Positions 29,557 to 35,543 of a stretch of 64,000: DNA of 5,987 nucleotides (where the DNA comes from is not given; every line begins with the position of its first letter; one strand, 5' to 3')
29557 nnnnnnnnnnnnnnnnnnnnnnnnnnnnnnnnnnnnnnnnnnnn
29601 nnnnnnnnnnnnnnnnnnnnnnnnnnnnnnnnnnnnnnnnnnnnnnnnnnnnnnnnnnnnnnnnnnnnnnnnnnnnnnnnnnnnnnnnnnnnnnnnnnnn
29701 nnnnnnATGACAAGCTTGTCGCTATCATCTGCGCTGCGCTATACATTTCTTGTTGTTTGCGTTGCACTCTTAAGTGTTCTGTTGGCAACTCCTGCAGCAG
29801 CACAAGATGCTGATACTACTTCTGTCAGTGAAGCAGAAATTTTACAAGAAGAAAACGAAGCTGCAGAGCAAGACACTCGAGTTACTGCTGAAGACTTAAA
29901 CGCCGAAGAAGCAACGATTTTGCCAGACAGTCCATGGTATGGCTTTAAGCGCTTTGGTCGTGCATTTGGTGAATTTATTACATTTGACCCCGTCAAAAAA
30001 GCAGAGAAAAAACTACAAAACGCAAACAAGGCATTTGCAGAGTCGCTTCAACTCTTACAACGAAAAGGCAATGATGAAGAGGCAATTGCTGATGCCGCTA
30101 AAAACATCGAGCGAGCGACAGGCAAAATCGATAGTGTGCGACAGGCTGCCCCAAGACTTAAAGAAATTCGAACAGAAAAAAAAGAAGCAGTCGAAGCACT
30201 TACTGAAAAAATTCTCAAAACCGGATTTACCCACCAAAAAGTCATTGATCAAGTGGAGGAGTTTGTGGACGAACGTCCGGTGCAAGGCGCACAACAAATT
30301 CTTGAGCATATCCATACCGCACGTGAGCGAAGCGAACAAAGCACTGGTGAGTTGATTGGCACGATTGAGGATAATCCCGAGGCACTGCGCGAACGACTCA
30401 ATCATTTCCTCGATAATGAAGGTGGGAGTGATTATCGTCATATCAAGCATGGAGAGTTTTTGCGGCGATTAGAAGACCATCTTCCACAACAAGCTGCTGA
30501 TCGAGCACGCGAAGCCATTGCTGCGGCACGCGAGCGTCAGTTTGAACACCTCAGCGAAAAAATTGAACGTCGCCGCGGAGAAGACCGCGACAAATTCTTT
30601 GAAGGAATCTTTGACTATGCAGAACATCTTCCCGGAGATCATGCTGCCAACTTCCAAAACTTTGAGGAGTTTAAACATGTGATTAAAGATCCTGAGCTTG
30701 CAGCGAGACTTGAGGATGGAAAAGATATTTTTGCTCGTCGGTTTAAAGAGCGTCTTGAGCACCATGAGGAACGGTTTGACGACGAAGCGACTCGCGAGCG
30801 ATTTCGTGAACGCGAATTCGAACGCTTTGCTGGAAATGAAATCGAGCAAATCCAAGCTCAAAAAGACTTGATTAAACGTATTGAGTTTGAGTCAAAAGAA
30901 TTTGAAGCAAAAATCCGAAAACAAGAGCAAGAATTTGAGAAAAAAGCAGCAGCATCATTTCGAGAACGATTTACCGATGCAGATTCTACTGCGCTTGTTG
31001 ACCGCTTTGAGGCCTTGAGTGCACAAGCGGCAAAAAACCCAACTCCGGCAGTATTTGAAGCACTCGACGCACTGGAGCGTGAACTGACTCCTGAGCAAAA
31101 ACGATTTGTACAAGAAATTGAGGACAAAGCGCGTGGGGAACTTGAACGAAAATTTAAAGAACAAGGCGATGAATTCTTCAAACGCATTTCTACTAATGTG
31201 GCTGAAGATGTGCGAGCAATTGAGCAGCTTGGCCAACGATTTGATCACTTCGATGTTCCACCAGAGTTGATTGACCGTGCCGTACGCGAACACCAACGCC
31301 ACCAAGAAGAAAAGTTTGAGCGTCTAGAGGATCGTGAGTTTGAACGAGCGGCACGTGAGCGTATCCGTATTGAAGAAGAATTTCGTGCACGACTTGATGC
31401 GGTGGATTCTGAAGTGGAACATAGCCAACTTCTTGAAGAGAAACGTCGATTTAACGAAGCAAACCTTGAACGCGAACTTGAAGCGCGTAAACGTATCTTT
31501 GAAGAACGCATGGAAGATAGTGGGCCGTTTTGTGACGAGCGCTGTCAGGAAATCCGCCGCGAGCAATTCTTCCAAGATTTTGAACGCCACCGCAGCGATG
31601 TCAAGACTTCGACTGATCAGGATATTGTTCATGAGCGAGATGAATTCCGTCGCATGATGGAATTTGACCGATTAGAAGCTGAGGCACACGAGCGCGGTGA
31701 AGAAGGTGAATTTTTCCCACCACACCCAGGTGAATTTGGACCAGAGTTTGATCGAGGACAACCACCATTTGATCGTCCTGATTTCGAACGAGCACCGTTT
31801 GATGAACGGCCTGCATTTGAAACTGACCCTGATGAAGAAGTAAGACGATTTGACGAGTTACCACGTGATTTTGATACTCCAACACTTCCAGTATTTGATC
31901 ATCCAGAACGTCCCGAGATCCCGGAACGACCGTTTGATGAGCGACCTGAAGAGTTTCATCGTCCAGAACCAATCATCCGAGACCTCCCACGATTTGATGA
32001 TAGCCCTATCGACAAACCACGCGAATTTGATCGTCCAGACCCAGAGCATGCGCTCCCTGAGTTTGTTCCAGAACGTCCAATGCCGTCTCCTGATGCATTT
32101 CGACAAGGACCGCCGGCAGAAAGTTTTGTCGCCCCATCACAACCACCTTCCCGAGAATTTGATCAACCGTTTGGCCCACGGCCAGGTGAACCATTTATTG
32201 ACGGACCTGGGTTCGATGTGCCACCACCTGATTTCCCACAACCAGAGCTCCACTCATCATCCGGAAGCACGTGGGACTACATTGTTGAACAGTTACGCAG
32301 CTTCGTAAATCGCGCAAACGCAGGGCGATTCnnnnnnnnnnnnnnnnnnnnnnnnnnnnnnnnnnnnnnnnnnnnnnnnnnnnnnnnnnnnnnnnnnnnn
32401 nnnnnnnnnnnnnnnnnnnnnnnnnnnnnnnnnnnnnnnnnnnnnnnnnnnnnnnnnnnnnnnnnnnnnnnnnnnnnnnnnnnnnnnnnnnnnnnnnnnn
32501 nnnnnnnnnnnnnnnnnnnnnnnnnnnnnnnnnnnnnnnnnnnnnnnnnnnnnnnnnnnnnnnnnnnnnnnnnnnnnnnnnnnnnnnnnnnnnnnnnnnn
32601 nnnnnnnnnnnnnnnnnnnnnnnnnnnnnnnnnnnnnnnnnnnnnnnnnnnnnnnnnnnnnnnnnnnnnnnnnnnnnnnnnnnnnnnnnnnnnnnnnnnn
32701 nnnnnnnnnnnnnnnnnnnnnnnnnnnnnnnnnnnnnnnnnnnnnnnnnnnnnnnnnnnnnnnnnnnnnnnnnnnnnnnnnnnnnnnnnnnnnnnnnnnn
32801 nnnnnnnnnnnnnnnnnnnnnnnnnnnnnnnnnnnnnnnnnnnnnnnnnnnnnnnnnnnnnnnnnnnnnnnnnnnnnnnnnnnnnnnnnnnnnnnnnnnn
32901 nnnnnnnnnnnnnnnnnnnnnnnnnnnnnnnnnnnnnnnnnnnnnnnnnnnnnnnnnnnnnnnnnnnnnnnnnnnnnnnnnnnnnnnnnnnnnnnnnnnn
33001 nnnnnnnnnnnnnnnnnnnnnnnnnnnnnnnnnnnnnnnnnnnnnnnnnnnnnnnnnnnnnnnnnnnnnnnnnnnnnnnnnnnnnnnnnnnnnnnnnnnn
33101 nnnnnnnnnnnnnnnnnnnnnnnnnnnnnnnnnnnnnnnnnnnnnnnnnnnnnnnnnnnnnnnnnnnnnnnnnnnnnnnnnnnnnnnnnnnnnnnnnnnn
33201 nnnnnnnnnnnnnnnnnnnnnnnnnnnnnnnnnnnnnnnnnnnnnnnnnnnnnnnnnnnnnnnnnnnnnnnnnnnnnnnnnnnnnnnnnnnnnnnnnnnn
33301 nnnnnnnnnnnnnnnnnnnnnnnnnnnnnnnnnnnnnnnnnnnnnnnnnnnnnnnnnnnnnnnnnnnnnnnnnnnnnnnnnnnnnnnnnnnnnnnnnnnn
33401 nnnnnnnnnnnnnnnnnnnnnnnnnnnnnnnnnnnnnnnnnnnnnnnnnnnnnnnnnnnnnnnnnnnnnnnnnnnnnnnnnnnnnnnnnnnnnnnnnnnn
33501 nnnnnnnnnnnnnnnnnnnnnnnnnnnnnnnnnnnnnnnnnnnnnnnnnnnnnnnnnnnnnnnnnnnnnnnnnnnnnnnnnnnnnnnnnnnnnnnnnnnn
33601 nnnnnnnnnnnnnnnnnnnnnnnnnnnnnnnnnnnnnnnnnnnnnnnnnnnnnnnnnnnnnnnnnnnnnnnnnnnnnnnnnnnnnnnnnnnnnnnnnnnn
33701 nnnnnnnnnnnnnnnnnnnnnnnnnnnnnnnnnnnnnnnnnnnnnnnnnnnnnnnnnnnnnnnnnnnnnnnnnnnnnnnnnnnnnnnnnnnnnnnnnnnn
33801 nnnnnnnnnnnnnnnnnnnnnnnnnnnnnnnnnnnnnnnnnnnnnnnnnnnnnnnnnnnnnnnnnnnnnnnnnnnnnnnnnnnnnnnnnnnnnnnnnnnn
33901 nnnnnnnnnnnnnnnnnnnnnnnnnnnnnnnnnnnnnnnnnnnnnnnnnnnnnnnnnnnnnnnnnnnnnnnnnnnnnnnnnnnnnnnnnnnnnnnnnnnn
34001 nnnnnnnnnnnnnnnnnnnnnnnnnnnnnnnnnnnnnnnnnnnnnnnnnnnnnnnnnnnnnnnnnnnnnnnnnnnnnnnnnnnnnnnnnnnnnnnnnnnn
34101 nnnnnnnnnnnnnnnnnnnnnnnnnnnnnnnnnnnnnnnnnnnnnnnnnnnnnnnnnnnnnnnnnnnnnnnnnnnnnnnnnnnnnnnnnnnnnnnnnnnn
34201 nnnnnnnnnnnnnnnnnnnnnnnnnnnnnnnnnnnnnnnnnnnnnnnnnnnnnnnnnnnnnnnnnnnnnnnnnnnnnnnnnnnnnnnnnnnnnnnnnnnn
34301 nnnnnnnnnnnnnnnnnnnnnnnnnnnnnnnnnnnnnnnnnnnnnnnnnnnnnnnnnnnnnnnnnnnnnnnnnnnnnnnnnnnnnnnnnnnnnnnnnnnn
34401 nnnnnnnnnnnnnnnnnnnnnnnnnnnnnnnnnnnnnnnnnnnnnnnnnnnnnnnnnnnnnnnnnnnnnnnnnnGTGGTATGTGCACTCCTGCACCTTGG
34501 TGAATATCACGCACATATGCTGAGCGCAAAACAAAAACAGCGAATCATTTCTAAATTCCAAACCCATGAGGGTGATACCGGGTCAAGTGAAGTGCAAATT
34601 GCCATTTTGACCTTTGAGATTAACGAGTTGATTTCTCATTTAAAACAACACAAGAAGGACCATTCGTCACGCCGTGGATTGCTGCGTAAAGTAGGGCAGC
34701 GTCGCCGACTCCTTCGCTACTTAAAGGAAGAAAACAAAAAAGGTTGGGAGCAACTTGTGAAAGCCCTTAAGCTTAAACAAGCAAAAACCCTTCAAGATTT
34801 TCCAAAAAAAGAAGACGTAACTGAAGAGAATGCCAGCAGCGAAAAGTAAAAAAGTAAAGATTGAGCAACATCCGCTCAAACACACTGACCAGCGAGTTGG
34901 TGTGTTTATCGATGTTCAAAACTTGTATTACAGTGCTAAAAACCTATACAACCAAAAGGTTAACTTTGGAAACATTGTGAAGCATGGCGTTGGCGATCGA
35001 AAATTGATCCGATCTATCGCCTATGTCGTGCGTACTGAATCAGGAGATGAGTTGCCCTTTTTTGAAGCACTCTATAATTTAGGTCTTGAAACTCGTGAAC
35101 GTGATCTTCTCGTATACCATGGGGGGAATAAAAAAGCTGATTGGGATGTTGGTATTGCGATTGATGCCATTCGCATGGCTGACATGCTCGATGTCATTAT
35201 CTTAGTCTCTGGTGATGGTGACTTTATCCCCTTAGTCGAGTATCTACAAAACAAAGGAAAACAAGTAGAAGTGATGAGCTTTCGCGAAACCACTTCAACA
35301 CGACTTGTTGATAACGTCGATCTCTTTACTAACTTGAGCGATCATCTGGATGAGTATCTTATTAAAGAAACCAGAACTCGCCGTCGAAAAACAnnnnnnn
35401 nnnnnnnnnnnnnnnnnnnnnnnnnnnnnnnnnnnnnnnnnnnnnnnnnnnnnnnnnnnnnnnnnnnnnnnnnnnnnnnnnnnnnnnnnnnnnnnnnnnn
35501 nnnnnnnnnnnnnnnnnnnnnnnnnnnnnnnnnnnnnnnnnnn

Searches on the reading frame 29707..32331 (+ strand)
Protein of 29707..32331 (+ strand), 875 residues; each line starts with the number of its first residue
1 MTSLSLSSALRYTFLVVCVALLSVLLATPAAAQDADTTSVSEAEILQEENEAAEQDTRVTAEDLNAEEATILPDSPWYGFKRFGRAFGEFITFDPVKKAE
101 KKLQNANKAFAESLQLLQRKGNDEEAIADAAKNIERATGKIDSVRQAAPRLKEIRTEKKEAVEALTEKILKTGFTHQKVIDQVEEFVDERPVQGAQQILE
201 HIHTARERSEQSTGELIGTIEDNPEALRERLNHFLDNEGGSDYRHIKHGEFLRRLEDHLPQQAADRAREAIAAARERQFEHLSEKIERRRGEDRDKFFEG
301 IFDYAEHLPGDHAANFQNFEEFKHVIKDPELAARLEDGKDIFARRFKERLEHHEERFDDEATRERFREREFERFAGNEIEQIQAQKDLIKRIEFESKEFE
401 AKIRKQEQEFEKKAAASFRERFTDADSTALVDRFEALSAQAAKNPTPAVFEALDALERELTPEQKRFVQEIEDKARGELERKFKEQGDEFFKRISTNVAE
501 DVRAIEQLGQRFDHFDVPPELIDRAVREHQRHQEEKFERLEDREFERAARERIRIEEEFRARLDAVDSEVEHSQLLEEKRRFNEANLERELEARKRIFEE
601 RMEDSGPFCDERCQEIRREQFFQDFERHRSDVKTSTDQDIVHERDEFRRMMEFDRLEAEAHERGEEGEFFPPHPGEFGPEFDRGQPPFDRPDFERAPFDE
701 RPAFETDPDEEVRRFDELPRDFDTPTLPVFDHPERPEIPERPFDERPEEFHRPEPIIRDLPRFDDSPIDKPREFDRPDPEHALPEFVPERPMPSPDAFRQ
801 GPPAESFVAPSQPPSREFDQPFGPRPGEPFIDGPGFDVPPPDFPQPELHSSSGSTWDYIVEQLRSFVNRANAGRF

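Call 10: search_protein_families(library=pfam, proteins=[window:29707-32331:+], max_evalue=0.001)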
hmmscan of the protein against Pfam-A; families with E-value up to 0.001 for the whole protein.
window:29707-32331:+ (875 aa): 1 family
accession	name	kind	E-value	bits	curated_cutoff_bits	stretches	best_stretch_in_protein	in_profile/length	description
PF18915.5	DUF5667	-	2.5e-11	44.3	27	1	71-167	2-91/99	Domain of unknown function (DUF5667)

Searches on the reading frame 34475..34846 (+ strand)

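Call 10: search_protein_families(library=pfam, proteins=[window:34475-34846:+], max_evalue=0.001)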
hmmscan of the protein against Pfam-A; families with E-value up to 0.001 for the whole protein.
window:34475-34846:+ (124 aa): 1 family
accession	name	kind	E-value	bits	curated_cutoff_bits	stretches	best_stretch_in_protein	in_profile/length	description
PF00312.27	Ribosomal_S15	-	8.6e-33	112.8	31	1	21-100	1-80/81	Ribosomal protein S15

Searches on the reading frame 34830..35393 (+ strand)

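Call 10: search_protein_families(library=pfam, proteins=[window:34830-35393:+], max_evalue=0.001)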
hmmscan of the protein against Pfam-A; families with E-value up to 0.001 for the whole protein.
window:34830-35393:+ (188 aa): 1 family
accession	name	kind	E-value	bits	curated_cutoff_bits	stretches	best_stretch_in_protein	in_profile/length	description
PF01936.24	NYN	-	1.8e-31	110.1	24.2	1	22-169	1-144/145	NYN domain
